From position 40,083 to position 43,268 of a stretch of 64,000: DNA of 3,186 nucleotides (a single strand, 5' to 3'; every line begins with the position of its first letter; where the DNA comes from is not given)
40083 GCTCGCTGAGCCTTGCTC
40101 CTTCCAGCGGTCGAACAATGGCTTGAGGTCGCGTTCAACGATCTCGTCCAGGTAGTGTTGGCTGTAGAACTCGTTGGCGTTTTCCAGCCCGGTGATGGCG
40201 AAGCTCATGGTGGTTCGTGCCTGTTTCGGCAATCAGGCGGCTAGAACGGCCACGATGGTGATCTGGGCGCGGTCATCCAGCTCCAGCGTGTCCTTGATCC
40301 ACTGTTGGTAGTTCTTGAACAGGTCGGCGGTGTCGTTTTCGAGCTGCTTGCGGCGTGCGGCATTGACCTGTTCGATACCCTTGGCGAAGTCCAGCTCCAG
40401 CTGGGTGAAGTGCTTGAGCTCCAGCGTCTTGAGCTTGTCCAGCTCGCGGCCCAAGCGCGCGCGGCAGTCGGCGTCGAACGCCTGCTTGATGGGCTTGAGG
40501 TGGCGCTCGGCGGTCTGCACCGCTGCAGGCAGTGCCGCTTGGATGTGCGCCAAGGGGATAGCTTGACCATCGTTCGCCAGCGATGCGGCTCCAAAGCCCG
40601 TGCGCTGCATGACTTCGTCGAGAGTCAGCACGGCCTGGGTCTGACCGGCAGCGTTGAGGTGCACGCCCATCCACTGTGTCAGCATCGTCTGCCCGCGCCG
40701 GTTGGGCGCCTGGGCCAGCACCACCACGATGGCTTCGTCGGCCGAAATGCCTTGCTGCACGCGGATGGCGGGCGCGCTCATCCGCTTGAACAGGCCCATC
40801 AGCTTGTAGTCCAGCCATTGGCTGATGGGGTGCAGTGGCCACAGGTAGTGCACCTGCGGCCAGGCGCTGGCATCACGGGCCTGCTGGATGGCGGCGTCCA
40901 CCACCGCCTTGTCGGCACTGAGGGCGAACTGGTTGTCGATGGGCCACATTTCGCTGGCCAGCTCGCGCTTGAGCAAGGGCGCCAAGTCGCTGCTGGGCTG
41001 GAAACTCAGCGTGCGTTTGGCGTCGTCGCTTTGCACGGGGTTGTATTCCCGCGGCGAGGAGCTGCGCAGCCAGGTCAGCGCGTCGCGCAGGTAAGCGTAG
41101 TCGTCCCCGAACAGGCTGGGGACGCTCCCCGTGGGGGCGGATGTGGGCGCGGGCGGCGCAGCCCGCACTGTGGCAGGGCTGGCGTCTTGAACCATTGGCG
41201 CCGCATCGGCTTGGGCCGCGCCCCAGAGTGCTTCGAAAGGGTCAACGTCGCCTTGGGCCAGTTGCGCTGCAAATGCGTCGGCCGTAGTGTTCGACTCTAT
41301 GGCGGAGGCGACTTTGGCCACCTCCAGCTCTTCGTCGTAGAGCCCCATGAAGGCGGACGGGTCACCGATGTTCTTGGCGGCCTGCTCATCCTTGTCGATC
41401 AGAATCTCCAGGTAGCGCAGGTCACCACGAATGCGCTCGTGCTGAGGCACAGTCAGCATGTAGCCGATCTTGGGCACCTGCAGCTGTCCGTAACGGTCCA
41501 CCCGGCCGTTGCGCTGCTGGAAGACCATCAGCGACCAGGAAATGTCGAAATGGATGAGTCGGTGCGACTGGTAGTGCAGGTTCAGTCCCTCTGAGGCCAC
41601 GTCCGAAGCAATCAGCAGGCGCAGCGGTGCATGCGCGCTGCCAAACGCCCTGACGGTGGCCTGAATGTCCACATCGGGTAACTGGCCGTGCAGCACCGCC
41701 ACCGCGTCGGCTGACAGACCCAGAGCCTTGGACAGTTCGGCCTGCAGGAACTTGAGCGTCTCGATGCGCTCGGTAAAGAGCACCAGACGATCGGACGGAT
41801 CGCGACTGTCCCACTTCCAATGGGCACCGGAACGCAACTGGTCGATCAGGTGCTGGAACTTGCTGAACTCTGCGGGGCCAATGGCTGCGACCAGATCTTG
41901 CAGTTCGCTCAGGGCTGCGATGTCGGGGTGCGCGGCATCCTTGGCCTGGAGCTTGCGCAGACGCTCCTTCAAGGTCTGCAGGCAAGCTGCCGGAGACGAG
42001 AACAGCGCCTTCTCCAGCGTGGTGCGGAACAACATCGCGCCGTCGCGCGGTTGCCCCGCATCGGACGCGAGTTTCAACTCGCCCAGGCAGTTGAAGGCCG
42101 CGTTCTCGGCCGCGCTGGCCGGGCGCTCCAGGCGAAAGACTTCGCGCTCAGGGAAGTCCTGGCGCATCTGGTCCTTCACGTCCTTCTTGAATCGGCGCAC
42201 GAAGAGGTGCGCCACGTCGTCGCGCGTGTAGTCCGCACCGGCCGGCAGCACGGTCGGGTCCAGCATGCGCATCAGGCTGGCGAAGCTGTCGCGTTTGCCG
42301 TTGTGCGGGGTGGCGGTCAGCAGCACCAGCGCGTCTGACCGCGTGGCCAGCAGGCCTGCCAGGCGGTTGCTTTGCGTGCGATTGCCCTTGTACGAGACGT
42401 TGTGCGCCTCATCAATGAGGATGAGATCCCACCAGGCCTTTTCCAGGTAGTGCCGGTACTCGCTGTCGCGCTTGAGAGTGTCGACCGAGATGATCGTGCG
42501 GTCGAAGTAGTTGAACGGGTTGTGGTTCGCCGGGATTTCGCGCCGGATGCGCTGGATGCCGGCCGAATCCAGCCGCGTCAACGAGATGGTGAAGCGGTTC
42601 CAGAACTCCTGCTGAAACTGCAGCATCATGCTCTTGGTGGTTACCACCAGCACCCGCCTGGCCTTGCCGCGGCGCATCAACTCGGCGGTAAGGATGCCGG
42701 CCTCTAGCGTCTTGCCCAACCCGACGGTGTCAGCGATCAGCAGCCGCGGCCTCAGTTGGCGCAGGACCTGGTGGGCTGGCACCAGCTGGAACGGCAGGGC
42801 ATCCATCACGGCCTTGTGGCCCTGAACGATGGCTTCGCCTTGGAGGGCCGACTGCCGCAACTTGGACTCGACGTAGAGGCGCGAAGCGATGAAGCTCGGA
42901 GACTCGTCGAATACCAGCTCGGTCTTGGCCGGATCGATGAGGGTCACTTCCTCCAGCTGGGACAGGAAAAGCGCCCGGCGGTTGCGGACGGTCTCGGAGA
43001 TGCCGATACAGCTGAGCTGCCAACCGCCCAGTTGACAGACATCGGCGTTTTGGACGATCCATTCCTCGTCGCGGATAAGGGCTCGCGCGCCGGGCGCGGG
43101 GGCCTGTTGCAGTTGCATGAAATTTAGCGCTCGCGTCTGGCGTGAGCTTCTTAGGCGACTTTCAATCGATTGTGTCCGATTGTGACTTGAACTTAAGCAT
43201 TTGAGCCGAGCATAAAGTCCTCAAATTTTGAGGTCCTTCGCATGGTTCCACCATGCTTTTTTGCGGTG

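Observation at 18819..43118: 24.3-kb eight-gene coupled operon interleaving DISARM class 1-like, Mokosh type I-like, HNH-ParB and DruE-like parts behind a single methyltransferase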

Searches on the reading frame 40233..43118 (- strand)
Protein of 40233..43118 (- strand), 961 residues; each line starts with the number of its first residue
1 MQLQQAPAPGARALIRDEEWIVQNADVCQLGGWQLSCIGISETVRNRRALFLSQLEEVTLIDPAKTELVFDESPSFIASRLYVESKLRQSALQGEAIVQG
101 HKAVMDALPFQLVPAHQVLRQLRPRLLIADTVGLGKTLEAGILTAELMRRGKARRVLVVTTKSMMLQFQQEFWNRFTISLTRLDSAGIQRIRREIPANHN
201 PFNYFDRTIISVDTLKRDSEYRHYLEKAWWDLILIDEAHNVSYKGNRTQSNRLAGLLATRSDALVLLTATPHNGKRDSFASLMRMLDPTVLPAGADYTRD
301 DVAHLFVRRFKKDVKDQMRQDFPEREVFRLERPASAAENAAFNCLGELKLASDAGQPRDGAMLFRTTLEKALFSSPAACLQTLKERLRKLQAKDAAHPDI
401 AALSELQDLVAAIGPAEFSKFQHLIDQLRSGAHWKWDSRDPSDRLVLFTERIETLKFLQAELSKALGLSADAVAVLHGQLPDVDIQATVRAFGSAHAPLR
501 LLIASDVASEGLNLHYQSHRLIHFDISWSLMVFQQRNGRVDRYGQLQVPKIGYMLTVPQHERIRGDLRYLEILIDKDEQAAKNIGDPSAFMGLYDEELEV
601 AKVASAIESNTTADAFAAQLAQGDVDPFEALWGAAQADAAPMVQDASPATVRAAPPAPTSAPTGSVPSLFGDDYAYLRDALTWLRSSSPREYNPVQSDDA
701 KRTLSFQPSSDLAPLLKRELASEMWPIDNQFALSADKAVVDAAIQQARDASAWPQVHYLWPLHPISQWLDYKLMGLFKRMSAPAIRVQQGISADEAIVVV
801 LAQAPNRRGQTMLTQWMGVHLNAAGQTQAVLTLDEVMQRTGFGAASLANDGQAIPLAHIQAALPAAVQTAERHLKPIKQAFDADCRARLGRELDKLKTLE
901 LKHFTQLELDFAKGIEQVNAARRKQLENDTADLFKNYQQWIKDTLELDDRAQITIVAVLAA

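Call 3: search_protein_families(library=padloc, proteins=[window:40233-43118:-], max_evalue=0.001)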
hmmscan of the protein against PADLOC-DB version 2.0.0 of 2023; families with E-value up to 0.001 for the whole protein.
window:40233-43118:- (961 aa): 33 families (the best 25 are shown)
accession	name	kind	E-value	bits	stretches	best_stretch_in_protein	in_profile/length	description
PDLC02621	DrmD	-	4.3e-93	311.2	2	109-395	124-430/1040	DrmD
PDLC02572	DrmA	-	1.6e-62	209.8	2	108-413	120-443/1043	DrmA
PDLC00659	HmaA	-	1.7e-58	196.4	2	78-393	76-401/1176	SNF2 helicase / DEAD-box helicase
PDLC02504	BrxHI|BrxHII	-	6.8e-57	191.1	2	102-398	105-406/971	BrxHII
PDLC02633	DrmD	-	2.5e-56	189.2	2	109-396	128-434/839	DrmD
PDLC02632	DrmD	-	4.7e-55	185.3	2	110-392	127-427/662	DrmD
PDLC02500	BrxHI|BrxHII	-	6.4e-54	181.8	2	91-316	75-317/933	BrxHI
PDLC02853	DpdE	-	1.1e-39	134.1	2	108-319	99-318/985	DpdE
PDLC02624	DrmD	-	6.4e-36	122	2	145-391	3-267/652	DrmD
PDLC02623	DrmD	-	6.1e-33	111.7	2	106-289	101-297/1040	DrmD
PDLC02634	DrmD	-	1.7e-29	100.3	2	104-291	89-276/900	DrmD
PDLC02620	DrmD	-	2.3e-29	100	2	99-317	93-315/1060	DrmD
PDLC02843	DpdE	-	2.9e-29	99.6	2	71-290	123-316/1091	DpdE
PDLC02840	DpdE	-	1.1e-28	98.1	2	103-292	156-323/1091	DpdE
PDLC02619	DrmD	-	4.3e-28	95.9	2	86-390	12-326/872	DrmD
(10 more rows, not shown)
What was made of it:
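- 40233..43118 (-): armA: BrxHII/RapA-like SNF2 ATPase (961 aa), first gene of the ARMADA type II core. The best PADLOC hits are DrmD and BrxHII-type models (call 3).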

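Call 4: search_protein_families(library=pfam, proteins=[window:40233-43118:-], max_evalue=0.01)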
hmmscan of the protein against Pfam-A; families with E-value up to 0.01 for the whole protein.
window:40233-43118:- (961 aa): 4 families
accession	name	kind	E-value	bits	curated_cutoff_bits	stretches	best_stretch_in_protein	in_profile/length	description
PF00176.29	SNF2-rel_dom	-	1.6e-13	50.9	24.9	1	126-293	20-185/290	SNF2-related domain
PF00271.37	Helicase_C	-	1.3e-12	48.4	23.5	1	422-544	4-110/110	Helicase conserved C-terminal domain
PF04851.21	ResIII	-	3.9e-11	43.6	22.5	1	121-272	21-163/164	Type III restriction enzyme, res subunit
PF00270.35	DEAD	-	2.2e-08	34.5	26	1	125-272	16-161/167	DEAD/DEAH box helicase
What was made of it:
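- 40233..43118 (-): Pfam SNF2-rel_dom plus Helicase_C (call 4).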

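Call 5: search_protein_families(library=ncbifam, proteins=[window:40233-43118:-], max_evalue=0.01)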
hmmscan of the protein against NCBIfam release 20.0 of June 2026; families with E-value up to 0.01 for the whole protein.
window:40233-43118:- (961 aa): 8 families
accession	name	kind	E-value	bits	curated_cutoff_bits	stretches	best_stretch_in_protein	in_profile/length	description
NF038317.1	DISARM_DrmD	equivalog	2.3e-95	320.8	610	2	108-397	109-416/1021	DISARM system SNF2-like helicase DrmD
NF003426.0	PRK04914.1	equivalog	7.5e-42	143.6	576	2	99-289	148-334/959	RNA polymerase-associated protein RapA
NF041062.1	DpdE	equivalog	6.9e-41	140.2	500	2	106-290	153-316/1048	protein DpdE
NF042964.1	phospholipD_antiphage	equivalog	4.6e-27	94.7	1100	2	120-286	246-425/895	phospholipase D-like domain-containing anti-phage protein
NF038318.1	DISARM_DrmD_b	equivalog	6e-27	94.1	950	2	89-390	12-323/868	DISARM system SNF2-like helicase DrmD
NF046051.1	restrict_EcoAI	equivalog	4.1e-05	22.2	550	1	121-275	175-317/768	EcoAI/FtnUII family type I restriction enzme subunit R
NF053631.1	RNA_helic_CshA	equivalog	6.9e-05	21.9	646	1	461-595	252-377/434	degradosome RNA helicase CshA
NF008744.0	PRK11776.1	equivalog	8.6e-05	21.3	524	1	461-545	257-338/460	ATP-dependent RNA helicase DbpA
